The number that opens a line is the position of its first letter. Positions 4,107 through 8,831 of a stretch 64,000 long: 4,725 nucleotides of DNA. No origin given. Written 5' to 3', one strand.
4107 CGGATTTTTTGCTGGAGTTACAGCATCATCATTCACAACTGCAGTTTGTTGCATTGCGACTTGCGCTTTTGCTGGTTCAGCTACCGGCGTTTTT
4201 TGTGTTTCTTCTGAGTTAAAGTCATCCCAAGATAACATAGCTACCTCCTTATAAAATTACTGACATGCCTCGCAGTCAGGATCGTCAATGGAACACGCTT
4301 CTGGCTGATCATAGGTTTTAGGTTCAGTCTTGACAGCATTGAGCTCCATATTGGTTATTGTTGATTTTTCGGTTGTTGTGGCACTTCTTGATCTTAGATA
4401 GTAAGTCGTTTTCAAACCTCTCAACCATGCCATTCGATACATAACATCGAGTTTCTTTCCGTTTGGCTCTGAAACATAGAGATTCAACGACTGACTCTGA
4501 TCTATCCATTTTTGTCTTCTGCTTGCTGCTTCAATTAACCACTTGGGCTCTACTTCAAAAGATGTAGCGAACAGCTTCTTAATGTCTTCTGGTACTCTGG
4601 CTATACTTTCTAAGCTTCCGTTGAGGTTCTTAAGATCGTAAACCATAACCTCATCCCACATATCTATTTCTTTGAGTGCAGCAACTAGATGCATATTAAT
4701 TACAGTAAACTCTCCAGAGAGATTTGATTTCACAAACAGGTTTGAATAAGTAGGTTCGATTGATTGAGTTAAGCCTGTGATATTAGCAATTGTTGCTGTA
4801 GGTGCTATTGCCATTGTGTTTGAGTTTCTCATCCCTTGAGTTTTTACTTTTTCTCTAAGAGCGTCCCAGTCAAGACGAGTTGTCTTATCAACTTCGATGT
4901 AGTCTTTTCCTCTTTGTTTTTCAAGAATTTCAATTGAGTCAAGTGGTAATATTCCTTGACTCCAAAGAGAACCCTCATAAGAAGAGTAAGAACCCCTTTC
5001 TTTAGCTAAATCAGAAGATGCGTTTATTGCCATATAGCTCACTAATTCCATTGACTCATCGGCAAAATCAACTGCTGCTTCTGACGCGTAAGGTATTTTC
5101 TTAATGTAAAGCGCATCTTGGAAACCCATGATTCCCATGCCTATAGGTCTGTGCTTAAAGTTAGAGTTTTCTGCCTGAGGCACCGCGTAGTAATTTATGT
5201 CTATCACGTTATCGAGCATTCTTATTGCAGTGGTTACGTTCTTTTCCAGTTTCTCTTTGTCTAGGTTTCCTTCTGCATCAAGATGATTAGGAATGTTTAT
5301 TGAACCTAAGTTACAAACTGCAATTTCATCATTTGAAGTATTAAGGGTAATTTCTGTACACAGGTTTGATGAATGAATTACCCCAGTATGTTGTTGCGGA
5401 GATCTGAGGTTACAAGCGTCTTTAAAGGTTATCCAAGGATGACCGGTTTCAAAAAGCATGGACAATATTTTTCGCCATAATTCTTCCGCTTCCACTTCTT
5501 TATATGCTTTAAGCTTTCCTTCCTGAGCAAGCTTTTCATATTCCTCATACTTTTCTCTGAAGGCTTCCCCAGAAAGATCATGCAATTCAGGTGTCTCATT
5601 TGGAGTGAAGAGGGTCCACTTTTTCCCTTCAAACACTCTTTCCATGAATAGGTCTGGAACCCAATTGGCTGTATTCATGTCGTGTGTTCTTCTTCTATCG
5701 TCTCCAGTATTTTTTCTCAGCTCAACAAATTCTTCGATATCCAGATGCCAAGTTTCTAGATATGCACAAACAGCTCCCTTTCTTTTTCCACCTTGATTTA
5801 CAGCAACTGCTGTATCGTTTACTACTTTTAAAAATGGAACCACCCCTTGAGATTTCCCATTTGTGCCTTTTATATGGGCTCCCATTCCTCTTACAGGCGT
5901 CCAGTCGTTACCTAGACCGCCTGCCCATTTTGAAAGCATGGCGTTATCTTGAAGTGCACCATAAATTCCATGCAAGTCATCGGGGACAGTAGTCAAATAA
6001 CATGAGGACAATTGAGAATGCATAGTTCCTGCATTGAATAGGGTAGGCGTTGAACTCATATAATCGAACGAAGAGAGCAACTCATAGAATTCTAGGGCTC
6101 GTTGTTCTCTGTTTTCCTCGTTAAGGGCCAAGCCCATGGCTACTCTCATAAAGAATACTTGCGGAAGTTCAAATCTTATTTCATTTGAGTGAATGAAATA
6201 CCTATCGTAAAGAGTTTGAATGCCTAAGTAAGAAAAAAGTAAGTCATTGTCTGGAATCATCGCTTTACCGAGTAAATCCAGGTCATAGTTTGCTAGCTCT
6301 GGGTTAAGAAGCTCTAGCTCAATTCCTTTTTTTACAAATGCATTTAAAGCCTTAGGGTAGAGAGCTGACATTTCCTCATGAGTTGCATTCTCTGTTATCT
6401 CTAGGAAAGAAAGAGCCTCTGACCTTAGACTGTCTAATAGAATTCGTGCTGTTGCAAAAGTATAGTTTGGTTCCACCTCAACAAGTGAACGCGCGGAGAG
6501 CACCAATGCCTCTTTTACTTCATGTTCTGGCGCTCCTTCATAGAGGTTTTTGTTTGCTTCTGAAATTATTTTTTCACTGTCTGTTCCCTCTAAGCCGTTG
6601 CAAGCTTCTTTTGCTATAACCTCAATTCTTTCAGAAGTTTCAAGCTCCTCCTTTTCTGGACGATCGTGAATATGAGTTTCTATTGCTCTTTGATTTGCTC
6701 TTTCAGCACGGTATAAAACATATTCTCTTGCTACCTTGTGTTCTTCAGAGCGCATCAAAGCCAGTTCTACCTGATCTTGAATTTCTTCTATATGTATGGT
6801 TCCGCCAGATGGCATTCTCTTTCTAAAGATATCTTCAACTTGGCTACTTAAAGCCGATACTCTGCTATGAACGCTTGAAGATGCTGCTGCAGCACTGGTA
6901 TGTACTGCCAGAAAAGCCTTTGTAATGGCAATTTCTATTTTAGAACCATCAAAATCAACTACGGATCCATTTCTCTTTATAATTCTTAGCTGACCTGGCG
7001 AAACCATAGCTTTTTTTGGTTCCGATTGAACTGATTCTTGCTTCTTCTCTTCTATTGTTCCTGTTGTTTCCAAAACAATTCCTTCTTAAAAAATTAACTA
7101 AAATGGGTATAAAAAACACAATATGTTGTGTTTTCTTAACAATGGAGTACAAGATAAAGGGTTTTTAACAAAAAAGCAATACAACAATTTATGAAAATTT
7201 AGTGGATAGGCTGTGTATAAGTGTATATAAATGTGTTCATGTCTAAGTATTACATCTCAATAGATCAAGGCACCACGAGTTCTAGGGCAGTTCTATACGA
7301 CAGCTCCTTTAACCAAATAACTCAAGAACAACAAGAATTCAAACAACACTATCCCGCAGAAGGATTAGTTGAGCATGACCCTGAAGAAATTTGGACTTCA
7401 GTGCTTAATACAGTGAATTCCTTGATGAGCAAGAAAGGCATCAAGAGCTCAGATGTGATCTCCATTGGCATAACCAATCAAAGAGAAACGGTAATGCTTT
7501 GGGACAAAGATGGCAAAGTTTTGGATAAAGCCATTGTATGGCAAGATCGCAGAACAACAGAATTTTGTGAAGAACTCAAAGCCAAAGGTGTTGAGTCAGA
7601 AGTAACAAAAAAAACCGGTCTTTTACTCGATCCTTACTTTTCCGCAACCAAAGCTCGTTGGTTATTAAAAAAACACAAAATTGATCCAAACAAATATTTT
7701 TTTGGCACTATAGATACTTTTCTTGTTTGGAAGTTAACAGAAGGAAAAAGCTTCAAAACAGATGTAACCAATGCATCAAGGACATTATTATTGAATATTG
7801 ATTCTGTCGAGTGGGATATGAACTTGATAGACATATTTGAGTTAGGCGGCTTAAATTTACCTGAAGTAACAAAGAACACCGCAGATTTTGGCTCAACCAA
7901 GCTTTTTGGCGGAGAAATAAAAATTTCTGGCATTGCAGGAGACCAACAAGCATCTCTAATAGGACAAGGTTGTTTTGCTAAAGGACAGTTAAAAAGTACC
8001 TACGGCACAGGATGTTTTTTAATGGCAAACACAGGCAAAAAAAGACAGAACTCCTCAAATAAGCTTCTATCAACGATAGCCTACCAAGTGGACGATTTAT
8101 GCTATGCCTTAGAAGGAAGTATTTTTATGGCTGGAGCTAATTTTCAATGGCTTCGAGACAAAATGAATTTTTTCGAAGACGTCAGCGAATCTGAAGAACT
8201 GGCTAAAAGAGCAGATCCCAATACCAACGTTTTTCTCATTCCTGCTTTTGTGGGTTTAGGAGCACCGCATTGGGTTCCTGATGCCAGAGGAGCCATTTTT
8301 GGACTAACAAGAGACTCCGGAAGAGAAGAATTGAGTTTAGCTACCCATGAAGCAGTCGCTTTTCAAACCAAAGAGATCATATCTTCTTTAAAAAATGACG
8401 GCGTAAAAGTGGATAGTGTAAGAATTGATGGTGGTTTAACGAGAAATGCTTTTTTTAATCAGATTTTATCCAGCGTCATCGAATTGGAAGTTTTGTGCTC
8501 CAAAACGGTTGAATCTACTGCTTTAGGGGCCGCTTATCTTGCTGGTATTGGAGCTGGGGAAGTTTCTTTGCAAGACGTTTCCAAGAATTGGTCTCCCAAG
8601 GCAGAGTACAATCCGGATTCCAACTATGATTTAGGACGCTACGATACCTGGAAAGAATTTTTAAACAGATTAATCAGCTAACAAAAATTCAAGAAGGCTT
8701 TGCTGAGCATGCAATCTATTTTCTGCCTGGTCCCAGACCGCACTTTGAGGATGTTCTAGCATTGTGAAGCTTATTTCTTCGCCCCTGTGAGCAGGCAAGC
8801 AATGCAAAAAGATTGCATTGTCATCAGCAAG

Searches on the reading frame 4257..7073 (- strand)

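Call 47: search_protein_families(library=pfam, max_evalue=0.001, proteins=[window:4257-7073:-])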
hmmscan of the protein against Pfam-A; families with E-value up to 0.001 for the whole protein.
window:4257-7073:- (938 aa): 3 families
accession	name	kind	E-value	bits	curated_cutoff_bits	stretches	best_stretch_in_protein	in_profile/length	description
PF02867.20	Ribonuc_red_lgC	-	1.6e-194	647.8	23.9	1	356-893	1-523/523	Ribonucleotide reductase, barrel domain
PF00317.26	Ribonuc_red_lgN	-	1.9e-24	85.9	28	1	279-351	2-75/77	Ribonucleotide reductase, all-alpha domain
PF03477.21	ATP-cone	-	4.2e-22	78.9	25.8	1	30-126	2-87/88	ATP cone domain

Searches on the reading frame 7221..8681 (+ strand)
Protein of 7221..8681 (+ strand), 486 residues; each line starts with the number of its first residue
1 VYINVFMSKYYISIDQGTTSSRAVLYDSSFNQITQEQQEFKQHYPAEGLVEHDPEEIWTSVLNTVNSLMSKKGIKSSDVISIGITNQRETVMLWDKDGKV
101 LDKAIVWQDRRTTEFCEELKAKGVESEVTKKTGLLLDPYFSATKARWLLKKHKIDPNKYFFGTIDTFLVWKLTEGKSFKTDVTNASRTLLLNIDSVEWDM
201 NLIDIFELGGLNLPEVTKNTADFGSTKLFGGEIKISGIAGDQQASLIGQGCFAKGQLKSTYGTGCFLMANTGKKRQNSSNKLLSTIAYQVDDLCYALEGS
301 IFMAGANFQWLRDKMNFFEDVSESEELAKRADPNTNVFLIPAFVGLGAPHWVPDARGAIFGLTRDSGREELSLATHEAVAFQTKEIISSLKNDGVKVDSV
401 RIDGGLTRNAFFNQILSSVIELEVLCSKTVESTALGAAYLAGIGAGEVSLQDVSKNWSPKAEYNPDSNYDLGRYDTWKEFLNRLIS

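Call 47: search_protein_families(library=pfam, max_evalue=0.001, proteins=[window:7221-8681:+])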
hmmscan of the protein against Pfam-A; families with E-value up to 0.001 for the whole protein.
window:7221-8681:+ (486 aa): 3 families
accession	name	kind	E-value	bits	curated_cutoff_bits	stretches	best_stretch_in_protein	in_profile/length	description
PF00370.27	FGGY_N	-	1.1e-64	218.8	28.8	1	10-248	1-245/245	FGGY family of carbohydrate kinases, N-terminal domain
PF02782.22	FGGY_C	-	1.3e-37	130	27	1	259-444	3-197/198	FGGY family of carbohydrate kinases, C-terminal domain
PF21546.3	FGGY_C_2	-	2.1e-06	27.9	27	1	289-441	37-185/191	Carbohydrate kinase FGGY, C-terminal domain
